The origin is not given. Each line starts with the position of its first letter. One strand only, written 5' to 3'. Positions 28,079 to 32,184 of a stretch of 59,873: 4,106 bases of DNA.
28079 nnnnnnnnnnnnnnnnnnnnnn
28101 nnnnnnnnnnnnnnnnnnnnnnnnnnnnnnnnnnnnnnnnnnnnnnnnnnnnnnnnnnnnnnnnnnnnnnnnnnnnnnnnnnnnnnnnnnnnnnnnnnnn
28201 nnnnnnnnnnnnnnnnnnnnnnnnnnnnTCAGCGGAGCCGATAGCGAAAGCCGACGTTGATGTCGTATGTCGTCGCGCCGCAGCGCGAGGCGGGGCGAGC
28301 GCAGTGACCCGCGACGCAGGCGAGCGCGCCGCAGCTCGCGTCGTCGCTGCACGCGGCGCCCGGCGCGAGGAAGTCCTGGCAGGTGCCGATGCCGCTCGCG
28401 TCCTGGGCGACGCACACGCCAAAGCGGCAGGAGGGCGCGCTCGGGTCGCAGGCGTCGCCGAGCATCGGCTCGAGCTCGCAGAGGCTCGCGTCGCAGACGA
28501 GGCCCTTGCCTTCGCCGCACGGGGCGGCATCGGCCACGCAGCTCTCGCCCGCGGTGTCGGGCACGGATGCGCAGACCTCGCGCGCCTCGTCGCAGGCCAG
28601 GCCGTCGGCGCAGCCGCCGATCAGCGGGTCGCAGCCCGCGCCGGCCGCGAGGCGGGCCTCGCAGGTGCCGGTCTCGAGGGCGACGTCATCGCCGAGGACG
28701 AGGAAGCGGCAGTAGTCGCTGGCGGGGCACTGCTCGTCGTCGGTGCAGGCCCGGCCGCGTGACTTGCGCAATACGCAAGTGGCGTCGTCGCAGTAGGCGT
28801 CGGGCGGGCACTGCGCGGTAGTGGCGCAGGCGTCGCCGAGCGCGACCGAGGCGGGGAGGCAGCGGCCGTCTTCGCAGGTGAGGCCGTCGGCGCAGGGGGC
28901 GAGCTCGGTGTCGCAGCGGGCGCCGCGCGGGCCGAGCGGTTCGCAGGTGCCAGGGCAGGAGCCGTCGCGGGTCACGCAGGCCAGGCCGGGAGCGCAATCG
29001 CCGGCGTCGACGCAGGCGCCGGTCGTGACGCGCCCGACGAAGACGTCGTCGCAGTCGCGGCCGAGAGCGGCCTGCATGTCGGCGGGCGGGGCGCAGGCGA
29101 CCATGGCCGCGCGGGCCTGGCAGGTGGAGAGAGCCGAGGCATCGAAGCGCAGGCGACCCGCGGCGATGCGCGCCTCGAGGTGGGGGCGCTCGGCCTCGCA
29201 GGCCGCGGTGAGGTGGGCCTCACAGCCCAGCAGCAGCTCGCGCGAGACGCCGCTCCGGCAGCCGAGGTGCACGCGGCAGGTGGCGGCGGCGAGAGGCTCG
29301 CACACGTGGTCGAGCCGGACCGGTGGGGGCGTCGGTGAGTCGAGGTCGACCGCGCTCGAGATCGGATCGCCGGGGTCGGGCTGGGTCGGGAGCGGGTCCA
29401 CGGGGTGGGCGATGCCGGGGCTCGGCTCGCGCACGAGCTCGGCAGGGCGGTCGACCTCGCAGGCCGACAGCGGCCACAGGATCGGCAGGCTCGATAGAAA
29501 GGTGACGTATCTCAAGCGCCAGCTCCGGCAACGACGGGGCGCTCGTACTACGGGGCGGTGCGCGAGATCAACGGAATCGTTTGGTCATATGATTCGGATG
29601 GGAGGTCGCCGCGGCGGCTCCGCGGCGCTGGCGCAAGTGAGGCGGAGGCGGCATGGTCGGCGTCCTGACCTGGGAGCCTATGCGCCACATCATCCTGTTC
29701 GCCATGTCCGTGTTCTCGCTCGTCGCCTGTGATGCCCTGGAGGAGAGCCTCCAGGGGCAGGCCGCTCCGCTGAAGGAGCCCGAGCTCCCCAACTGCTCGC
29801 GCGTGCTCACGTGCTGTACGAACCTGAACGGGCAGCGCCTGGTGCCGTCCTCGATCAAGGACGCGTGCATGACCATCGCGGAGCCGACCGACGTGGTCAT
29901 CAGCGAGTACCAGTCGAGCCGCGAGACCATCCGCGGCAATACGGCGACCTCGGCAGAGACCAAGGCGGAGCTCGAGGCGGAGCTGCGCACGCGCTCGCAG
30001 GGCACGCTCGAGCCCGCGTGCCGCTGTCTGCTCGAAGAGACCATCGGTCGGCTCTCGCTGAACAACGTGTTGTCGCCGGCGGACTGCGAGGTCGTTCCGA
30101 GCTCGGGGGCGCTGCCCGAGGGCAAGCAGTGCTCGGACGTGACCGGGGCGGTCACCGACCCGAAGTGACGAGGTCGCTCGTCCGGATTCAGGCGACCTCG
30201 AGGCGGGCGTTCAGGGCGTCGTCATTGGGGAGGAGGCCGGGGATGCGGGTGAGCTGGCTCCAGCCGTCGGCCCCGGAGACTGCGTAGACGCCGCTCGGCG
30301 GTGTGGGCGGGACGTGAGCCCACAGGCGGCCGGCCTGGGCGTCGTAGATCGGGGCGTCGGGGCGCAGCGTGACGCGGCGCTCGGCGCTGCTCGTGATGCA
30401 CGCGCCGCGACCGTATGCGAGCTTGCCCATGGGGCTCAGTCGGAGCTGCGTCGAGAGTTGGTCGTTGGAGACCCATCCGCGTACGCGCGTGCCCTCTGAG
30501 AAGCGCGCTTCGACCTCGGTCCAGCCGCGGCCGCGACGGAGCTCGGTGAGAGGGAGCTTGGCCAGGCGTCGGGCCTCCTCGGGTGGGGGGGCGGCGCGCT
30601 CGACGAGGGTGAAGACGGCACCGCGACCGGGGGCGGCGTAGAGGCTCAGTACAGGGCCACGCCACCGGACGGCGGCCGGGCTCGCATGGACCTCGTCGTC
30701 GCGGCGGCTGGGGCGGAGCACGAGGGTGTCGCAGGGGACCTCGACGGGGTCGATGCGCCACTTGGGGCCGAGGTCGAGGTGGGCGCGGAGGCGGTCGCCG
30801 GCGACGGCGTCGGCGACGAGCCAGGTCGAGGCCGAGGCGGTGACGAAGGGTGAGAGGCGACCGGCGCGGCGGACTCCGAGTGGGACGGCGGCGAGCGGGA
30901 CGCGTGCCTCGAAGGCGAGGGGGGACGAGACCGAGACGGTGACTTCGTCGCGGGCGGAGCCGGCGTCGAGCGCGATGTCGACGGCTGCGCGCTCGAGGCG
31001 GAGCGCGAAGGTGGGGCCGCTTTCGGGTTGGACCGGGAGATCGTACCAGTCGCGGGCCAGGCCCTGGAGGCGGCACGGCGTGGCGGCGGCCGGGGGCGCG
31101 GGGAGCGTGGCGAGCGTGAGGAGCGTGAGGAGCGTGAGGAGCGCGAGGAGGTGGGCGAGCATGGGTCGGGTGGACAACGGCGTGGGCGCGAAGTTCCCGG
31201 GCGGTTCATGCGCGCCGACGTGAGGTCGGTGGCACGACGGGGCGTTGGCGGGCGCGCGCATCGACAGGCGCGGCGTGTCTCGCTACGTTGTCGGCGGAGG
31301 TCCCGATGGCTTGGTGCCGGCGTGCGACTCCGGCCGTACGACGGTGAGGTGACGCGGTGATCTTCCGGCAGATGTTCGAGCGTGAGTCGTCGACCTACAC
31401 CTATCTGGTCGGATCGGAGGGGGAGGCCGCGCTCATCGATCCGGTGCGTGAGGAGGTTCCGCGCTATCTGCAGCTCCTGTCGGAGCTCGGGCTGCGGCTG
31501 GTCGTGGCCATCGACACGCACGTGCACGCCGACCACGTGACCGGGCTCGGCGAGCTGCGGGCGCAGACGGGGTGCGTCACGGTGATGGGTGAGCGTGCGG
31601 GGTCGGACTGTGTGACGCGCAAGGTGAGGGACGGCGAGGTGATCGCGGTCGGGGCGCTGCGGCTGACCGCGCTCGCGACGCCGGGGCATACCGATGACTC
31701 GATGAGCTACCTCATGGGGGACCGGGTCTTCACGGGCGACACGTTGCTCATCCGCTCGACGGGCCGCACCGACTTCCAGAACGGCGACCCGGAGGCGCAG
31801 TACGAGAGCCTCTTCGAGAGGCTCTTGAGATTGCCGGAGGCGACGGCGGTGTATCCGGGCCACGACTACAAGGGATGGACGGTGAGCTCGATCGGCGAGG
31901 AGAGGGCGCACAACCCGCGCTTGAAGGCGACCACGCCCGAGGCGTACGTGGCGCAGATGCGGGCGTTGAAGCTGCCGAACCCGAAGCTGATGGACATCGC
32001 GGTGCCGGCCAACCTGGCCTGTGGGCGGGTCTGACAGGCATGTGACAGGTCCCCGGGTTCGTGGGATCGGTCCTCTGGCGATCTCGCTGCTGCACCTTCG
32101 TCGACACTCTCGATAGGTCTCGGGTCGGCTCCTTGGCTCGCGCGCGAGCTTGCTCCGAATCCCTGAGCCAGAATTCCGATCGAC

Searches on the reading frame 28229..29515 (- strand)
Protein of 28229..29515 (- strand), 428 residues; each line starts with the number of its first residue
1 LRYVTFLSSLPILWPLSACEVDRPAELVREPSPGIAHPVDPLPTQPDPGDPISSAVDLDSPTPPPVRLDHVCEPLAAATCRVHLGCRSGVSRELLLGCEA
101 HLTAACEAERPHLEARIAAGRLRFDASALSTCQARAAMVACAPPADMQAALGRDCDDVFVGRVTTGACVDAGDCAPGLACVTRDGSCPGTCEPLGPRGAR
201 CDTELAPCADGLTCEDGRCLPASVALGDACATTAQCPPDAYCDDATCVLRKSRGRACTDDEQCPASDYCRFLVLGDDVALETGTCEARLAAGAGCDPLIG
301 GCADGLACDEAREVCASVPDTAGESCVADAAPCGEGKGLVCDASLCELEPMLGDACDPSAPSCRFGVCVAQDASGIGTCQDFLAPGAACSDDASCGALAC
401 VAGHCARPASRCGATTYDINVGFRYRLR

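Call 21: search_protein_families(library=pfam, proteins=[window:28229-29515:-], max_evalue=0.001)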
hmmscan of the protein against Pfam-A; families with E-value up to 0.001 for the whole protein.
window:28229-29515:- (428 aa): 2 families
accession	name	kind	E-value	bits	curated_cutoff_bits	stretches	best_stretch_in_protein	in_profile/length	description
PF23416.1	DUF7107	-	4.6e-06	27.3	24.6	1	230-271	2-43/48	Domain of unknown function (DUF7107)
PF01683.23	EB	-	0.00021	21.7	24.3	1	208-247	1-39/52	EB module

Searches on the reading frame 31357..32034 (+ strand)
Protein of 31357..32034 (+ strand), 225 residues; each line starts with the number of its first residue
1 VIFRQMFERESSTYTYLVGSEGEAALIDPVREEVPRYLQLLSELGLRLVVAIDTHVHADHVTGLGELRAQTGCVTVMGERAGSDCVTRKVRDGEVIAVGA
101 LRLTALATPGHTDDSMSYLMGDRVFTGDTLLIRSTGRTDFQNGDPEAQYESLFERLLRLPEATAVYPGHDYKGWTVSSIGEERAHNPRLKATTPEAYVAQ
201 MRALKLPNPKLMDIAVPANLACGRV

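Call 21: search_protein_families(library=pfam, proteins=[window:31357-32034:+], max_evalue=0.001)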
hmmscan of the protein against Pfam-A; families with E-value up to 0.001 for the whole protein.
window:31357-32034:+ (225 aa): 2 families
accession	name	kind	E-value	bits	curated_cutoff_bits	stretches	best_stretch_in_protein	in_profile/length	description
PF00753.33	Lactamase_B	-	3.3e-20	73.3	22.7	1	12-169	5-196/196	Metallo-beta-lactamase superfamily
PF12706.13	Lactamase_B_2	-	0.0009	19.3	27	0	47-91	30-75/200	Beta-lactamase superfamily domain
